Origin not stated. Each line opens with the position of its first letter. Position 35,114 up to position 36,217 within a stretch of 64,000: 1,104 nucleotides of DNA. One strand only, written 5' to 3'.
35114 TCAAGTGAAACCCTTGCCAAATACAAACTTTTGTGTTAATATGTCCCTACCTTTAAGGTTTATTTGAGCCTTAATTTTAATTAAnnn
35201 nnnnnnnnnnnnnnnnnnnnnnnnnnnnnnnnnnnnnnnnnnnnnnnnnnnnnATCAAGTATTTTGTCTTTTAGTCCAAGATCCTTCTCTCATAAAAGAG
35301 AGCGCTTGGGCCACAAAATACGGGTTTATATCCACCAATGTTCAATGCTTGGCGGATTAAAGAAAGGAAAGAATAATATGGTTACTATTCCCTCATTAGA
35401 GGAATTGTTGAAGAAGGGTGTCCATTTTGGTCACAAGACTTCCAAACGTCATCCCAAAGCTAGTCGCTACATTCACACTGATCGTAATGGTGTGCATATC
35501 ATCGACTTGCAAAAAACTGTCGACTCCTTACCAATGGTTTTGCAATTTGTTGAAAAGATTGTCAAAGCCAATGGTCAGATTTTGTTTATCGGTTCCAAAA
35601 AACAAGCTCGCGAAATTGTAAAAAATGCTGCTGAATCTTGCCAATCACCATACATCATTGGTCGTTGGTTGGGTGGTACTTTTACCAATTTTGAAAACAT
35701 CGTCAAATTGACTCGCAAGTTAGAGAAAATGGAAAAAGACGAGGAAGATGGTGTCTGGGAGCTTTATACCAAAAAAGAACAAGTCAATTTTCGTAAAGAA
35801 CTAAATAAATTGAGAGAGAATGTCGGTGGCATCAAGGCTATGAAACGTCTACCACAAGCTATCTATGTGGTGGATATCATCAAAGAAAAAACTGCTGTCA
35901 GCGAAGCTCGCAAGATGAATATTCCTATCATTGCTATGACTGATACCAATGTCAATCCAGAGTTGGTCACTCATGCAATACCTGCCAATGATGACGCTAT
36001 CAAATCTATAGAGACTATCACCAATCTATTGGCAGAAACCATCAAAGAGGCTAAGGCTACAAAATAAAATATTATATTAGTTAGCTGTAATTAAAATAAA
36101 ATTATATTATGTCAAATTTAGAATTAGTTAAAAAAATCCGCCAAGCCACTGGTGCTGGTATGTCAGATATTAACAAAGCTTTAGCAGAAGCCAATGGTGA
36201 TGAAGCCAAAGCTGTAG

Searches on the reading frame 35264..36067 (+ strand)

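Call 64: search_protein_families(library=pfam, proteins=[window:35264-36067:+])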
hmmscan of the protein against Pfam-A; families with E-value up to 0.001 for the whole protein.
window:35264-36067:+ (267 aa): 1 family
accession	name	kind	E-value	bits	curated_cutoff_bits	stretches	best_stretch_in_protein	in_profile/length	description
PF00318.25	Ribosomal_S2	-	1.9e-81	272.9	26.1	1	48-262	1-215/216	Ribosomal protein S2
